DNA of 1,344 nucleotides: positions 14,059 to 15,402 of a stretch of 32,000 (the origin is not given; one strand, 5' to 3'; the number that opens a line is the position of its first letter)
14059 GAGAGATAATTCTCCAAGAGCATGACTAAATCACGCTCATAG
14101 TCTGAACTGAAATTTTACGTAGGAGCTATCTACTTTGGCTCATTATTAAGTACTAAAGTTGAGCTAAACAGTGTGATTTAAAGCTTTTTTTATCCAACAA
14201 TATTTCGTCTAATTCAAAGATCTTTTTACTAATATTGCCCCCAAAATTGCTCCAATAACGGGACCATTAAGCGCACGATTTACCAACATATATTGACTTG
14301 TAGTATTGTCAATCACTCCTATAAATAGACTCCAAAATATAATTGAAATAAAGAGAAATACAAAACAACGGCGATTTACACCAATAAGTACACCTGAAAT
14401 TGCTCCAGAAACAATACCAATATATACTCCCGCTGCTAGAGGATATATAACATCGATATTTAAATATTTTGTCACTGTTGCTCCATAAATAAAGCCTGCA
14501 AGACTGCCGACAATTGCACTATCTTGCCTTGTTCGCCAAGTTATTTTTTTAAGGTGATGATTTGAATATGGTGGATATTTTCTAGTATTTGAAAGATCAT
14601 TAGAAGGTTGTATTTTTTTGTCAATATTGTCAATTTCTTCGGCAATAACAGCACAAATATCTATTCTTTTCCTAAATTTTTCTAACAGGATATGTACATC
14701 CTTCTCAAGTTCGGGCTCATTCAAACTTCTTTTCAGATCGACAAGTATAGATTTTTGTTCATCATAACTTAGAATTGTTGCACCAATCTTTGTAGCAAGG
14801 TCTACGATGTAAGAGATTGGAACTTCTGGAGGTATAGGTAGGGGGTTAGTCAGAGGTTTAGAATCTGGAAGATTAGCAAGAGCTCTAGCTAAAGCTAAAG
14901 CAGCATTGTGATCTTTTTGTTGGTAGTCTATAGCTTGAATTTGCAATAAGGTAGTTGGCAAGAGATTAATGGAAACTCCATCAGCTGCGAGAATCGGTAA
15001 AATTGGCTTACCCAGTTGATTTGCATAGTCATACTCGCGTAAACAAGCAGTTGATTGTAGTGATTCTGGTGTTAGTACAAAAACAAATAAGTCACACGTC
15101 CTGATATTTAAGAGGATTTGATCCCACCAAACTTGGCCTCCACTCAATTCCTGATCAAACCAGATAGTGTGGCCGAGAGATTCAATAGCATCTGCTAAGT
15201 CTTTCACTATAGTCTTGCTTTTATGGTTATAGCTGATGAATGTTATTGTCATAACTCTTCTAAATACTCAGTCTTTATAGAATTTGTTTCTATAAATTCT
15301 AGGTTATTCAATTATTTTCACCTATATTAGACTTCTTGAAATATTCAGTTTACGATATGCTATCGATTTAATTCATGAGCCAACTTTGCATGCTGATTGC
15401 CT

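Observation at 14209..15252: Stand-alone TIR domain fused to a glycine-zipper multi-TM tail: candidate single-gene suicide or defence effector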

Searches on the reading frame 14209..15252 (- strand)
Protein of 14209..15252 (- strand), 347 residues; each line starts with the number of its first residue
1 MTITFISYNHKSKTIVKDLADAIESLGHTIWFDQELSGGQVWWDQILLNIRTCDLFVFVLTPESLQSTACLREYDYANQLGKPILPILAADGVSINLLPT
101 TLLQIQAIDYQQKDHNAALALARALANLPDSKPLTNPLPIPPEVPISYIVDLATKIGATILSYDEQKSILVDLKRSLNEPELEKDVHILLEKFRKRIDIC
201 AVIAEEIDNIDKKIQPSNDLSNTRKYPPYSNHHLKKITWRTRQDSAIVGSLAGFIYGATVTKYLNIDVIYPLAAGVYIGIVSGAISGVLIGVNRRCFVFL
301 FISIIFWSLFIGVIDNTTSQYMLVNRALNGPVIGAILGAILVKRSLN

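Call 3: search_protein_families(library=pfam, proteins=[window:14209-15252:-], max_evalue=1)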
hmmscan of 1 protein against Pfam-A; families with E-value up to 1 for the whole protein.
window:14209-15252:- (347 aa): 9 families
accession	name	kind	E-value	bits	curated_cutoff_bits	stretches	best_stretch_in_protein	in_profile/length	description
PF13676.11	TIR_2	-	2.4e-20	73.7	28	1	5-117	2-116/122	TIR domain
PF01582.25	TIR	-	5.2e-05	23.6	21.3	1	9-79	11-82/179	TIR domain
PF05014.21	Nuc_deoxyrib_tr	-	0.006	17.1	28.8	1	8-85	9-94/117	Nucleoside 2-deoxyribosyltransferase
PF13271.11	DUF4062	-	0.012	16.2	24.7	1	13-61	12-61/82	Domain of unknown function (DUF4062)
PF10137.14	CAP12-PCTIR_TIR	-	0.038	14.4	24.7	1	5-66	3-65/119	CAP12/Pycsar effector protein, TIR domain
PF13441.11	Gly-zipper_YMGG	-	0.095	12.9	28.9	0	274-293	5-23/45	YMGG-like Gly-zipper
PF05633.16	ROH1-like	-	0.22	10.9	21.5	1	164-212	79-128/384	Protein ROH1-like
PF19180.5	DUF5862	-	0.25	11.7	33.3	0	275-293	1-19/68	Family of unknown function (DUF5862)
PF10439.15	Bacteriocin_IIc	-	0.3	11.6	27.1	0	245-285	27-58/59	Bacteriocin class II with double-glycine leader peptide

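Call 4: search_protein_families(library=padloc, proteins=[window:14209-15252:-], max_evalue=1)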
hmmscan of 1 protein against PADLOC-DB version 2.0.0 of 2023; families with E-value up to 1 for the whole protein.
window:14209-15252:- (347 aa): 12 families
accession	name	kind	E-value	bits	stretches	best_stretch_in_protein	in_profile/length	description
PDLC02421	Aga_TIR-PNTD1-PNTD2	-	3.8e-07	27.5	1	5-112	7-119/430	Class I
PDLC02403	Aga_TIR-PNTD1-PNTD2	-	7.2e-07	26.6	1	19-113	21-119/443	Class I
PDLC03957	bSEFIR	-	0.00076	17.4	1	4-42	41-83/412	-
PDLC05062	PDC-S66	-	0.00085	16.9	1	5-39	152-188/282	-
PDLC00425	ThsB1|ThsB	-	0.00092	16.4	1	46-102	304-359/389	TIR-like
PDLC02012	SAVED5--SAVED_TIR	-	0.0014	15.8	1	4-71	16-84/404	-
PDLC00434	ThsB1|ThsB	-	0.0036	14.4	1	5-87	142-226/396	TIR-like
PDLC00419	ThsB1|ThsB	-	0.0037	15.1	1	4-78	30-109/165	TIR-like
PDLC00417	ThsB1|ThsB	-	0.0078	13.7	1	5-67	170-234/303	TIR-like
PDLC00426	ThsB1|ThsB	-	0.016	12.5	1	50-87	294-331/352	TIR-like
PDLC00436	ThsB1|ThsB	-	0.019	12.5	1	2-73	36-112/183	TIR-like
PDLC00418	ThsB1|ThsB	-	0.026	12.4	1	29-91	40-102/155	TIR-like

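Call 5: search_protein_families(library=ncbifam, proteins=[window:14209-15252:-], max_evalue=1)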
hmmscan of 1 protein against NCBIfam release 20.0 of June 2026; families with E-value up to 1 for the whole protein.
window:14209-15252:- (347 aa): 2 families
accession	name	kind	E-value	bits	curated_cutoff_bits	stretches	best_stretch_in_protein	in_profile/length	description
NF040588.1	FxsC_Nterm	equivalog_domain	0.00086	19.3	130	1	31-78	49-96/182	TIR-like protein FxsC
NF058526.1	Thoeris_type3_ThcB4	equivalog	0.038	12.8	220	1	5-85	131-213/375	Thoeris type III anti-phage system protein ThcB4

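Call 10: find_homologous_proteins(query=window:14209-15252:-, max_evalue=0.001)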
Query window:14209-15252:- (347 aa): 216 proteins with E <= 0.001 among 8000 candidates; the best 120 are listed.
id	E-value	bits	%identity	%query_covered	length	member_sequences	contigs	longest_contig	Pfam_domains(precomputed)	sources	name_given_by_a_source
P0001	2.0e-216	736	100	96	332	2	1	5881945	PF13676.12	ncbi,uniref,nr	ncbi:toll/interleukin-1 receptor domain-containing protein [Acaryochloris marina]|uniref:toll/interl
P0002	1.3e-88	316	50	99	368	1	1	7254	PF13676.12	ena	-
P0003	2.1e-80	289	44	98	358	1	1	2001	PF13676.12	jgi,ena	-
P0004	6.3e-80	287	44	98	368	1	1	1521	PF13676.12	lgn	-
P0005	1.6e-79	286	45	98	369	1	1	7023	PF13676.12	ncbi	-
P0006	5.5e-79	284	45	98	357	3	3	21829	PF13676.12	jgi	jgi:hypothetical protein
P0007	1.1e-78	283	40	98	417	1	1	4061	PF13676.12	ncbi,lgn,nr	ncbi:MAG TPA: TIR domain-containing protein [Candidatus Methylomirabilis sp.]|nr:TIR domain-containi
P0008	1.2e-78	283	42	98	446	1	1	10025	PF13676.12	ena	-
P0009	2.1e-78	282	46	98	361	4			PF13676.12,PF05014.22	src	-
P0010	3.3e-78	281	51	75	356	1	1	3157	PF13676.12,PF05014.22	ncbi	-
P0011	6.1e-78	281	43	99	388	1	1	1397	PF13676.12,PF05014.22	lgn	-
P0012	2.0e-77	279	44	100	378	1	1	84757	PF13676.12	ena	-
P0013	2.7e-77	278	41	98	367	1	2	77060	PF13676.12,PF05014.22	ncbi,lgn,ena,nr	ncbi:MAG: toll/interleukin-1 receptor domain-containing protein [Chlorobiales bacterium]|nr:toll/int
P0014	3.1e-77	278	42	98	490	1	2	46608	PF13676.12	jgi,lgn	jgi:hypothetical protein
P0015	5.9e-77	277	45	99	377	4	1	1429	PF13676.12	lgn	-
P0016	6.3e-77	277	58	63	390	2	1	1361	PF13676.12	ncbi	-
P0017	7.0e-77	277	34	14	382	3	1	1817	PF13676.12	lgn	-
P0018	1.3e-76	276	43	97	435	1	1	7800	PF13676.12,PF05014.22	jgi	jgi:hypothetical protein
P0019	1.7e-76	276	43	98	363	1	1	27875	PF13676.12,PF05014.22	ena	-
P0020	6.3e-76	274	44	99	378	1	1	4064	PF13676.12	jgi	jgi:hypothetical protein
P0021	6.4e-76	274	61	61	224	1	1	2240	PF13676.12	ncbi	ncbi:MAG: toll/interleukin-1 receptor domain-containing protein, partial [Cyanobacteria bacterium P0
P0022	1.7e-75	272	43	98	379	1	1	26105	PF13676.12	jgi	jgi:hypothetical protein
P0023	3.0e-75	272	40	97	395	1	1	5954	PF13676.12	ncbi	-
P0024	6.8e-75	271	42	99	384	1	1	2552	PF13676.12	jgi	jgi:hypothetical protein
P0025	8.9e-75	270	42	98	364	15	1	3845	PF13676.12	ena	-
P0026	1.1e-74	270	55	64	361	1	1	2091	PF13676.12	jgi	jgi:TIR domain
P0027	1.1e-74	270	57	59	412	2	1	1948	PF13676.12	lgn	-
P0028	1.6e-74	269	57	64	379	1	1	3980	PF01582.26,PF13676.12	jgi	jgi:hypothetical protein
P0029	1.7e-74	269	42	93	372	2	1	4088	PF13676.12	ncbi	-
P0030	1.7e-74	269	55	65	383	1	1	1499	PF07603.18,PF13676.12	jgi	jgi:hypothetical protein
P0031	1.8e-74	269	56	65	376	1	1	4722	PF13676.12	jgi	jgi:hypothetical protein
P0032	1.8e-74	269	42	100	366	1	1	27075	PF13676.12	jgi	jgi:hypothetical protein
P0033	2.0e-74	269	59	61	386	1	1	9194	PF13676.12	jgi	jgi:hypothetical protein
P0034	3.0e-74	268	48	84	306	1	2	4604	PF13676.12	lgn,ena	-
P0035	3.7e-74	268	40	100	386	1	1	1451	PF13676.12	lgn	-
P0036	4.0e-74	268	45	86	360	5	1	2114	PF13676.12,PF05014.22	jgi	-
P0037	7.6e-74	267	40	99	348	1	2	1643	PF13676.12,PF05014.22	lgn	-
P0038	8.7e-74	267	41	99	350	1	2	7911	PF01582.26,PF13676.12,PF05014.22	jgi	jgi:hypothetical protein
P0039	1.3e-73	266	56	66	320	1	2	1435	PF00550.32,PF13676.12,PF05014.22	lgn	-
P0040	1.4e-73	266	56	66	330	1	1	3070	PF01582.26,PF13676.12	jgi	-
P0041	1.8e-73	266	40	99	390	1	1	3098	PF13676.12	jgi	jgi:hypothetical protein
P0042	2.0e-73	266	52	71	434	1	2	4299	PF13676.12,PF05014.22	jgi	jgi:hypothetical protein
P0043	2.1e-73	266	53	68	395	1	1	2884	PF13676.12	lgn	-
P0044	2.7e-73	265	39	99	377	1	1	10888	PF13676.12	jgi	jgi:hypothetical protein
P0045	4.7e-73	264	43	98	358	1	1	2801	PF13676.12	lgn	-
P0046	4.8e-73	264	55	66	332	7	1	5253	PF01582.26,PF13676.12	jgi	jgi:hypothetical protein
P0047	5.9e-73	264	58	61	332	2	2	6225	PF13676.12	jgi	jgi:hypothetical protein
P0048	6.5e-73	264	43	99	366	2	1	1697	PF13676.12,PF05014.22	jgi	jgi:hypothetical protein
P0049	8.7e-73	264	59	60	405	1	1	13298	PF13676.12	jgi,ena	-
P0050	1.2e-72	263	41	97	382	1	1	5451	PF13676.12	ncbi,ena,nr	ncbi:MAG: toll/interleukin-1 receptor domain-containing protein [Gammaproteobacteria bacterium]|nr:t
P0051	1.4e-72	263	57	61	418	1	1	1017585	PF13676.12,PF05014.22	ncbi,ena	-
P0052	2.1e-72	262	56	65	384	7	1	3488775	PF13676.12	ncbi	-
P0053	2.5e-72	262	56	63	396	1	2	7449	PF13676.12,PF05014.22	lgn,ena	-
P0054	3.2e-72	262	56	61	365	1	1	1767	PF13676.12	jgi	jgi:hypothetical protein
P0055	3.4e-72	262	41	99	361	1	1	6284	PF13676.12,PF05014.22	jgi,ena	jgi:hypothetical protein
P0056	3.8e-72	261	51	72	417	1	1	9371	PF13676.12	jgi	jgi:hypothetical protein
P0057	5.3e-72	261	57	65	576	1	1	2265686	PF18998.7,PF03781.23,PF13676.12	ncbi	ncbi:MAG: SUMF1/EgtB/PvdO family nonheme iron enzyme, partial [Planctomycetota bacterium]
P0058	7.9e-72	260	55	61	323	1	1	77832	PF13676.12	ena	-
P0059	1.2e-71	260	57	61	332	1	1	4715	PF13676.12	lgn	-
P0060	1.5e-71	259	40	90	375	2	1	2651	PF13676.12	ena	-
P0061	2.0e-71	259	42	99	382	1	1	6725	PF13676.12,PF05014.22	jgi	-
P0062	2.2e-71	259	59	60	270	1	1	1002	PF13676.12,PF05014.22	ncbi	-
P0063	2.8e-71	259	47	83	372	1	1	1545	PF13676.12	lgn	-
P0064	3.2e-71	258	58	61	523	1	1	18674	PF03781.23,PF13676.12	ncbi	-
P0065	3.6e-71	258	41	99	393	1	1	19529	PF13676.12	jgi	-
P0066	5.2e-71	258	42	99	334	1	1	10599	PF13676.12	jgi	jgi:TIR domain-containing protein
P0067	9.9e-71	257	51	66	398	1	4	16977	PF13676.12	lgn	-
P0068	3.5e-70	255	62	55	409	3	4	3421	PF13676.12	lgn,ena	-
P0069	3.7e-70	255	42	89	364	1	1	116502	PF13441.13,PF13676.12,PF05014.22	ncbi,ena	-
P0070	5.7e-70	254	43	99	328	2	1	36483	PF13676.12,PF05014.22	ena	-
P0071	6.8e-70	254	58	59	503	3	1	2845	PF13676.12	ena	-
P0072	7.7e-70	254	56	61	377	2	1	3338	PF13676.12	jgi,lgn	jgi:hypothetical protein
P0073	1.3e-69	253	54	64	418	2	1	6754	PF13676.12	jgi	jgi:hypothetical protein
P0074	1.4e-69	253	38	99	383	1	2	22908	PF13676.12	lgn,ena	-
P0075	1.5e-69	253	41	99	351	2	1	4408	PF13676.12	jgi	jgi:hypothetical protein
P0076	2.2e-69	252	41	98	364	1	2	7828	PF13441.13,PF13676.12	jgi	jgi:hypothetical protein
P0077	2.2e-69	252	57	60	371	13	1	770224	PF07603.18,PF13676.12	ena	-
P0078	2.3e-69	252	56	61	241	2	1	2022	PF13676.12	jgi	jgi:TIR domain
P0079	2.5e-69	252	56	61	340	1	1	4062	PF01582.26,PF00364.29,PF13676.12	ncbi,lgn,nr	ncbi:MAG: acetyl-CoA carboxylase biotin carboxyl carrier protein [Chlorobaculum sp.]|nr:acetyl-CoA c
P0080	2.5e-69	252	53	66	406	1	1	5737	PF13676.12,PF13828.12,PF05014.22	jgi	jgi:hypothetical protein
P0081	3.2e-69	252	53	67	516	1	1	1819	PF03781.23,PF13676.12,PF05014.22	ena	-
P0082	3.6e-69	252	57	57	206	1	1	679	PF01582.26,PF13676.12,PF05014.22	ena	-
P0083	4.1e-69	252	57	61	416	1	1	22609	PF13432.13,PF13676.12,PF08238.19,PF05014.22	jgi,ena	jgi:hypothetical protein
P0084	4.2e-69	251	41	99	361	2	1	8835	PF13676.12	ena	-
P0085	6.0e-69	251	41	98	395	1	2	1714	PF13676.12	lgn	-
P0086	6.6e-69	251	54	60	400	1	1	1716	PF13676.12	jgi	jgi:hypothetical protein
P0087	8.0e-69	251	46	74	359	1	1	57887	PF13676.12,PF05014.22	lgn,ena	-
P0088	9.5e-69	250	41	97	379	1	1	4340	PF13676.12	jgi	jgi:hypothetical protein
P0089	1.0e-68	250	56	61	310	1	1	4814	PF01582.26,PF13676.12,PF05014.22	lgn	-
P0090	1.4e-68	250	56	61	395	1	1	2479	PF13676.12,PF05014.22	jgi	jgi:hypothetical protein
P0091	1.9e-68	249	45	95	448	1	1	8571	PF13676.12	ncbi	-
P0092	2.2e-68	249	51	69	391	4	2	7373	PF13676.12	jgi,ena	-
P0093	3.0e-68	249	52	68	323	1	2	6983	PF13676.12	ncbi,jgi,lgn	-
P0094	3.5e-68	248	56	61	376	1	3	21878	PF13676.12,PF05014.22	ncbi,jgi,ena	ncbi:MAG: toll/interleukin-1 receptor domain-containing protein [Candidatus Methylumidiphilus sp.]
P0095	4.1e-68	248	40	99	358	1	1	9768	PF13676.12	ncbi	-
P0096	4.3e-68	248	57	61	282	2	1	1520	PF13676.12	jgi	jgi:TIR domain-containing protein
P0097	5.6e-68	248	55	61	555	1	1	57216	PF13676.12,PF08238.19,PF05014.22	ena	-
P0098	5.8e-68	248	52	68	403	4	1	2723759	PF13676.12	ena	-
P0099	7.2e-68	247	49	74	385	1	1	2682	PF13676.12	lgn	-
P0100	9.8e-68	247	54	65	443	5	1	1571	PF13676.12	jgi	-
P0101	1.3e-67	247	41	93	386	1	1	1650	PF13676.12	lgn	-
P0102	1.7e-67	246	51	67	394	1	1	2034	PF13676.12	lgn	-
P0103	2.1e-67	246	41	90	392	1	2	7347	PF13676.12,PF05014.22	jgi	jgi:hypothetical protein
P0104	2.1e-67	246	57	60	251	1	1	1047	PF13676.12,PF05014.22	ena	-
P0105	2.6e-67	246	52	63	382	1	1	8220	PF13676.12,PF05014.22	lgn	-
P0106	2.7e-67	246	54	66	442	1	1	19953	PF13676.12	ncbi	-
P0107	2.7e-67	246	52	66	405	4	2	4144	PF13676.12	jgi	jgi:hypothetical protein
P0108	2.7e-67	246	53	62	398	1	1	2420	PF13676.12,PF05014.22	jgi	jgi:hypothetical protein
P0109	3.0e-67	245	57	59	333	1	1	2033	PF13676.12,PF05014.22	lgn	-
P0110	3.1e-67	245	49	70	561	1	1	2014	PF01582.26,PF13676.12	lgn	-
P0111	3.4e-67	245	56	61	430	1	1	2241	PF13676.12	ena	-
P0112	3.5e-67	245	56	61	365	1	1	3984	PF13676.12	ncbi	-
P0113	4.5e-67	245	52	65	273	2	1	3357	PF01582.26,PF13271.12,PF13676.12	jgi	-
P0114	6.4e-67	244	54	61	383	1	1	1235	PF13676.12,PF05014.22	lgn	-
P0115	7.4e-67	244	52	66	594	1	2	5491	PF13676.12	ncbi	-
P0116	7.4e-67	244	56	60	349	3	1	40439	PF13676.12,PF08238.19,PF05014.22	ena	-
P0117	1.3e-66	243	53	60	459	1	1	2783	PF13676.12,PF05014.22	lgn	-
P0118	1.5e-66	243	54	63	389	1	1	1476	PF13676.12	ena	-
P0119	1.7e-66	243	57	52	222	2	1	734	PF13676.12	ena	-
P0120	1.7e-66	243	57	57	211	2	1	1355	PF01582.26,PF13676.12,PF05014.22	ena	-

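Call 15: find_encoding_contigs(protein=P0012, flank=8000, max_places=2)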
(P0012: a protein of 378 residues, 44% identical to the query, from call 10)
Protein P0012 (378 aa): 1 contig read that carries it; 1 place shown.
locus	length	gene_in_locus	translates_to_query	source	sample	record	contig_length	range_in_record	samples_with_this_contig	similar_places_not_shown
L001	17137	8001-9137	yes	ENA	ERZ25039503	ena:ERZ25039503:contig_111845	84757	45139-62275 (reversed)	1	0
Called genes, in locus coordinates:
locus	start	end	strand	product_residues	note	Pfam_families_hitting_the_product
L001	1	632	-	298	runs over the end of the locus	-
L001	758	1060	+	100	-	PF08814:XisH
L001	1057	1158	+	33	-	-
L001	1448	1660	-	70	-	PF02518:HATPase_c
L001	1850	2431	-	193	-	PF00672:HAMP, PF00512:HisKA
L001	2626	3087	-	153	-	PF00072:Response_reg (faint), PF00486:Trans_reg_C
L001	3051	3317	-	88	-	PF00072:Response_reg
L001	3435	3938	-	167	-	-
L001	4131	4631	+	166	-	PF01565:FAD_binding_4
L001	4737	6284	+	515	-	PF02913:FAD-oxidase_C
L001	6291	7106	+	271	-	-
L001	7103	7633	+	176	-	PF00583:Acetyltransf_1, PF13673:Acetyltransf_10 (weak)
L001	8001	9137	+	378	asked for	PF13676:TIR_2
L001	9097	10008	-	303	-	PF04542:Sigma70_r2, PF08281:Sigma70_r4_2, PF04545:Sigma70_r4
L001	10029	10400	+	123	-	-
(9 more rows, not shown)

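Call 16: find_encoding_contigs(protein=P0013, flank=8000, max_places=2)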
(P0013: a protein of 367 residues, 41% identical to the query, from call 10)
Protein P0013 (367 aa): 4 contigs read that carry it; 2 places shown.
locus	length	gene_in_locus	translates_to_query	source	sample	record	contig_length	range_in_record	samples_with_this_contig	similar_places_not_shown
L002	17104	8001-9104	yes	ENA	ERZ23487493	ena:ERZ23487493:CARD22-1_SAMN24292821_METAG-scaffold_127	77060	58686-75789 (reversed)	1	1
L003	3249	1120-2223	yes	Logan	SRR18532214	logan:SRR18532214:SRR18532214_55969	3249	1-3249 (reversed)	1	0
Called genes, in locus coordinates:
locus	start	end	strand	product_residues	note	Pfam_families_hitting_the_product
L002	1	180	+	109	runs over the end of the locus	PF14384:BrnA_antitoxin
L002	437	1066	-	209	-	PF06197:DUF998 (faint)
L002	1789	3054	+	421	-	PF00148:Oxidored_nitro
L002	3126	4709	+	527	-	PF00148:Oxidored_nitro, PF08369:PCP_red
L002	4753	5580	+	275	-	PF00142:Fer4_NifH, PF01656:CbiA, PF02374:ArsA_ATPase (weak), PF10609:ParA (weak), PF13614:AAA_31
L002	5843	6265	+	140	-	PF00583:Acetyltransf_1 (weak), PF13673:Acetyltransf_10, PF13508:Acetyltransf_7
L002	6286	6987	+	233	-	PF00702:Hydrolase, PF13419:HAD_2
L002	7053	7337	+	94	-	PF02604:PhdYeFM_antitox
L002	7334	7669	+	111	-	PF05016:ParE_toxin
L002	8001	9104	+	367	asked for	PF05014:Nuc_deoxyrib_tr (weak), PF13676:TIR_2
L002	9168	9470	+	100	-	PF11731:Cdd1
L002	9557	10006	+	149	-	-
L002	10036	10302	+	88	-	PF04994:TfoX_C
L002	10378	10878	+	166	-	PF01582:TIR, PF13676:TIR_2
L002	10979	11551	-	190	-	-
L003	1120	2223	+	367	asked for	PF05014:Nuc_deoxyrib_tr (weak), PF13676:TIR_2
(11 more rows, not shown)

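Call 17: find_encoding_contigs(protein=P0069, flank=8000, max_places=2)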
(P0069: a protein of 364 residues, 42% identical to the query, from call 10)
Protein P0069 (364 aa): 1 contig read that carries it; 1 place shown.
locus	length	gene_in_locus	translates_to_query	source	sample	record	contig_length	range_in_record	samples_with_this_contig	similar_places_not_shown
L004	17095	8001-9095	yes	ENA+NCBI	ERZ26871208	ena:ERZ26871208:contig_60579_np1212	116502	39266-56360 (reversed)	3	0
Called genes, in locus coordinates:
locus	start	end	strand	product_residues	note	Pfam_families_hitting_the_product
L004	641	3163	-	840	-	PF00456:Transketolase_N, PF22613:Transketolase_C_1 (weak)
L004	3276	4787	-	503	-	PF20091:Abhydrolase_10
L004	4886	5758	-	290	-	PF13191:AAA_16, PF13604:AAA_30 (weak), PF13245:AAA_19 (weak), PF13401:AAA_22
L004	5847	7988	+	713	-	PF04715: (weak), PF00425:Chorismate_bind, PF00117:GATase, PF07722:Peptidase_C26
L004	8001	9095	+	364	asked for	PF05014:Nuc_deoxyrib_tr (weak), PF13676:TIR_2, PF13441:Gly-zipper_YMGG (weak)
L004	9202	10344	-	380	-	PF02276:CytoC_RC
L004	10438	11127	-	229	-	PF01209:Ubie_methyltran (weak), PF13489:Methyltransf_23, PF13649:Methyltransf_25, PF13847:Methyltransf_31, PF08241:Methyltransf_11, PF08242:Methyltransf_12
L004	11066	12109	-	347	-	PF00535:Glycos_transf_2, PF13641:Glyco_tranf_2_3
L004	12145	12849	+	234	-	PF03330:DPBB_1, PF05036:SPOR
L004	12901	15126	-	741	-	PF20256:MoCoBD_2, PF02738:MoCoBD_1, PF20256:MoCoBD_2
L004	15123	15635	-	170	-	PF13085:Fer2_3 (weak), PF01799:Fer2_2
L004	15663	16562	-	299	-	PF01149:Fapy_DNA_glyco, PF06831:H2TH, PF06827:zf-FPG_IleRS (weak)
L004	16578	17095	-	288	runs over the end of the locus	-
